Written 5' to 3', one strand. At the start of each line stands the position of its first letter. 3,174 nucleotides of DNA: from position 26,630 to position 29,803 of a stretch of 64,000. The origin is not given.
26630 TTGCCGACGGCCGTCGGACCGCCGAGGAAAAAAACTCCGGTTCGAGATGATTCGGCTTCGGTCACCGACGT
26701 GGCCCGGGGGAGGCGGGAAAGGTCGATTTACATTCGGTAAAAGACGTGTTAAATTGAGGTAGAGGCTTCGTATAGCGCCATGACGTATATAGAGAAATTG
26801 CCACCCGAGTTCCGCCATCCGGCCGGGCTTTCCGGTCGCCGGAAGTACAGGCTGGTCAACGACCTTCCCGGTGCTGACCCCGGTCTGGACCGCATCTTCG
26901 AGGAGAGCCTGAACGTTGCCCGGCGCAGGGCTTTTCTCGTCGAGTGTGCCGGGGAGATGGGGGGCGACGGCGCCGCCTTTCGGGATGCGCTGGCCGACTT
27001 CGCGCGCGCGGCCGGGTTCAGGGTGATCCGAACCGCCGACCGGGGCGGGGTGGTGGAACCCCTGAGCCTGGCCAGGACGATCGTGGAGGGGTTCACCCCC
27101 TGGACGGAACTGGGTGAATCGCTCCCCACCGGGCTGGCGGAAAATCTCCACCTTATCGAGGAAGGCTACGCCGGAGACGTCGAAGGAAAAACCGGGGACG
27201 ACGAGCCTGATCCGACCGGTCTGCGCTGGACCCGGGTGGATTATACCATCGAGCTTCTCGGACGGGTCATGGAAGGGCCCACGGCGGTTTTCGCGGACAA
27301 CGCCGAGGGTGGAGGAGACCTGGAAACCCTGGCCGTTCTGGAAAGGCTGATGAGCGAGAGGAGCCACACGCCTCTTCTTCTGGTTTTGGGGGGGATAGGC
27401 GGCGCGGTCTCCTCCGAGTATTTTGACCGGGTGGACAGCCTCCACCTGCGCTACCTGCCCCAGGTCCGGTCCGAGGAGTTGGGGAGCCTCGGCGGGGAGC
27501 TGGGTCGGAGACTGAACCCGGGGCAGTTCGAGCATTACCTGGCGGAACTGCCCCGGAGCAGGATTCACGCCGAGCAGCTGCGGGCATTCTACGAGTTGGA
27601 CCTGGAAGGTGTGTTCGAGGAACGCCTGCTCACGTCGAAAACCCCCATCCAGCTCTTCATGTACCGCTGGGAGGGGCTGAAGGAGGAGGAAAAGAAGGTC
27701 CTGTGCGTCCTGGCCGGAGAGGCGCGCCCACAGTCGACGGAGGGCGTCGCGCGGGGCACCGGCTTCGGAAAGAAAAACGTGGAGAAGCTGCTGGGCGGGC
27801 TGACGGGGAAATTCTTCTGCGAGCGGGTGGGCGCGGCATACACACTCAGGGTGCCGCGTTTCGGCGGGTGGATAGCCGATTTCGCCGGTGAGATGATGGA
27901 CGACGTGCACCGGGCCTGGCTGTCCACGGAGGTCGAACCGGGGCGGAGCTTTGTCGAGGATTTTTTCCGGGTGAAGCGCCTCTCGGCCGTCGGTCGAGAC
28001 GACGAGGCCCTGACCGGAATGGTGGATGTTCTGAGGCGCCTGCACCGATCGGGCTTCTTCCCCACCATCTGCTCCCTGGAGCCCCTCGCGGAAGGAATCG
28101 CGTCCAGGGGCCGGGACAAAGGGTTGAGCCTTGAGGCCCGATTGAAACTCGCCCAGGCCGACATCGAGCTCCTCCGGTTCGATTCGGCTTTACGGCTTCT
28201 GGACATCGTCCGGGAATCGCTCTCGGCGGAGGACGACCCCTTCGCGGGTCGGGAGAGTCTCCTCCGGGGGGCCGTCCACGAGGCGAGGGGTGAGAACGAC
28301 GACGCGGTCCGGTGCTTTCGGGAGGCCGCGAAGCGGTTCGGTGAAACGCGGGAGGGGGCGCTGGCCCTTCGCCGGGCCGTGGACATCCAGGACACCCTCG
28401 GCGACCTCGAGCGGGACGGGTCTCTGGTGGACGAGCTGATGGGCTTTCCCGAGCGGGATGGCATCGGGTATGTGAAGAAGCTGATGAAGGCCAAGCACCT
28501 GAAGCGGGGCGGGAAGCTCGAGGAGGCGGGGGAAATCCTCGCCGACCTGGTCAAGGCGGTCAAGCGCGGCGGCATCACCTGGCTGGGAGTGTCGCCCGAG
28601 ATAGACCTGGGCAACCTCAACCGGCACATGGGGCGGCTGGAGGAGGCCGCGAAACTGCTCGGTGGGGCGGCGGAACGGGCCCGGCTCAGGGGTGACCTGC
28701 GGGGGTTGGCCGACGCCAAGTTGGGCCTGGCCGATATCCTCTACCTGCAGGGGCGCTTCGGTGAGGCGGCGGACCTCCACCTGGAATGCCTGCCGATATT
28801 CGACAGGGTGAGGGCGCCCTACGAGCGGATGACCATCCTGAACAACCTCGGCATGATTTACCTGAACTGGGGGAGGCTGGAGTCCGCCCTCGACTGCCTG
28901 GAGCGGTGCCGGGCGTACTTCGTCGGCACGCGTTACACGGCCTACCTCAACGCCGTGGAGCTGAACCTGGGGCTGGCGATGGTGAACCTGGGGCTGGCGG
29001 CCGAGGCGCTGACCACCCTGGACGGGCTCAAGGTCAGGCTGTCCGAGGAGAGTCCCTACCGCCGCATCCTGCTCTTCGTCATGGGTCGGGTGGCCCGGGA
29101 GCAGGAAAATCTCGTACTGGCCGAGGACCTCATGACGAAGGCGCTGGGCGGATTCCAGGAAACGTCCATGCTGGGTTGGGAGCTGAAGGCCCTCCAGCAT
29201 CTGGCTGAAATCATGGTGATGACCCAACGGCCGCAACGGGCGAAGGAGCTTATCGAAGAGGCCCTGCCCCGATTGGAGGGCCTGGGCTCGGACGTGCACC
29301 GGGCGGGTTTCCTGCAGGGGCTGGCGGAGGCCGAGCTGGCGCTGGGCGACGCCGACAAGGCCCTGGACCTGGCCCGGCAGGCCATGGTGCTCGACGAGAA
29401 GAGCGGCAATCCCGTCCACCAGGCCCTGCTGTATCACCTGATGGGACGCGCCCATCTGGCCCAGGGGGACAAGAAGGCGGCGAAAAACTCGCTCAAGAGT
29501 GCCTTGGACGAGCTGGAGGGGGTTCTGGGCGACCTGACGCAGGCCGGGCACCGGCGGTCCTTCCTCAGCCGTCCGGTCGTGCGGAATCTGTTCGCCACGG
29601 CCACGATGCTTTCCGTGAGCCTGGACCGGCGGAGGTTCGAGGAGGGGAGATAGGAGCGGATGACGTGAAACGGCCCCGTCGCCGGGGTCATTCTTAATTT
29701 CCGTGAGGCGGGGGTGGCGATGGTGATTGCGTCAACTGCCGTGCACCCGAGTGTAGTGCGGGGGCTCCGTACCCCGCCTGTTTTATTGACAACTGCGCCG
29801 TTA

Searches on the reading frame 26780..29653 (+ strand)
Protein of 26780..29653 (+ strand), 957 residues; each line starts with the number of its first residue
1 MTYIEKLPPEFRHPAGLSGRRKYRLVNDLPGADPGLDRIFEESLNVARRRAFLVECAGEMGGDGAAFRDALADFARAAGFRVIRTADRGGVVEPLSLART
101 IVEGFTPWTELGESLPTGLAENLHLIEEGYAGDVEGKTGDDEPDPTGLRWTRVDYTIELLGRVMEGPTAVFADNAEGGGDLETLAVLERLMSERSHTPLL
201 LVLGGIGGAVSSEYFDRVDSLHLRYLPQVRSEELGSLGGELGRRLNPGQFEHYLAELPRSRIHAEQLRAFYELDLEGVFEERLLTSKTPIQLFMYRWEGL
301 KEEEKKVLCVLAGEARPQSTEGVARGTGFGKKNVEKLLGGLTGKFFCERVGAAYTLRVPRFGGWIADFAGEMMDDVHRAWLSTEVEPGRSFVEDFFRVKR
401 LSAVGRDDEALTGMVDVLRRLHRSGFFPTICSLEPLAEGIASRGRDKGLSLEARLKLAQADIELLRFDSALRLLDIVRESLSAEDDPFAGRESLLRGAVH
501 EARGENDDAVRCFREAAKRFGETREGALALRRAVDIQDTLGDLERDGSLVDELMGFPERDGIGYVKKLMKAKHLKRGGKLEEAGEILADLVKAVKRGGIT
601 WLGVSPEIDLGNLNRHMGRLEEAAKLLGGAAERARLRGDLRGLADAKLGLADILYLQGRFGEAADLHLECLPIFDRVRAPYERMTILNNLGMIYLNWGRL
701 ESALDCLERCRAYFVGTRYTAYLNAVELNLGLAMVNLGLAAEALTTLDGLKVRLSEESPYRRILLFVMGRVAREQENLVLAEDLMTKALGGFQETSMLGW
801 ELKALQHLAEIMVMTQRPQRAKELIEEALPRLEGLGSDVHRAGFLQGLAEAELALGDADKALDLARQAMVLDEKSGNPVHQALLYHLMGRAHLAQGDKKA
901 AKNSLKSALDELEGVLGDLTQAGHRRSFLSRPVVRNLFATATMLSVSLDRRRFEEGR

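Call 49: search_protein_families(library=pfam, proteins=[window:26780-29653:+], max_evalue=0.001)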
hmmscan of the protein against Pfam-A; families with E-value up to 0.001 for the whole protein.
window:26780-29653:+ (957 aa): 12 families
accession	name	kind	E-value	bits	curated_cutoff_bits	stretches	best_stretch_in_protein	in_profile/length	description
PF13424.12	TPR_12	-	2.7e-27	95.2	30.1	4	644-712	3-73/77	Tetratricopeptide repeat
PF07719.23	TPR_2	-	5.2e-14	51.6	27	0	495-519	6-30/34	Tetratricopeptide repeat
PF00515.34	TPR_1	-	2.4e-11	43.4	27.8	1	686-710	3-27/34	Tetratricopeptide repeat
PF17874.7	TPR_MalT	-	2.7e-11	43.8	45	2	610-833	46-271/336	MalT-like TPR region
PF13428.12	TPR_14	-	5.8e-09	36.2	23.5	0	494-530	5-41/44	Tetratricopeptide repeat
PF13374.12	TPR_10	-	2.7e-08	34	27.5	0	684-711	2-29/42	Tetratricopeptide repeat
PF13181.12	TPR_8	-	2.2e-07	30.9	25.7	0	686-710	3-27/34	Tetratricopeptide repeat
PF13432.12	TPR_16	-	1.4e-06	29.1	32.7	0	610-666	3-53/65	Tetratricopeptide repeat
PF14559.12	TPR_19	-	4.7e-06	27.3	25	0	853-911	2-54/68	Tetratricopeptide repeat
PF13429.12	TPR_15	-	6.8e-05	22.9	26.2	0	795-891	99-194/280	Tetratricopeptide repeat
PF23300.3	HEAT_Nup120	-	9.4e-05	22.7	29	0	495-523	31-60/170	Nucleoporin Nup120, HEAT repeats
PF13174.12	TPR_6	-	0.00063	20.7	26.3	0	887-910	5-28/33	Tetratricopeptide repeat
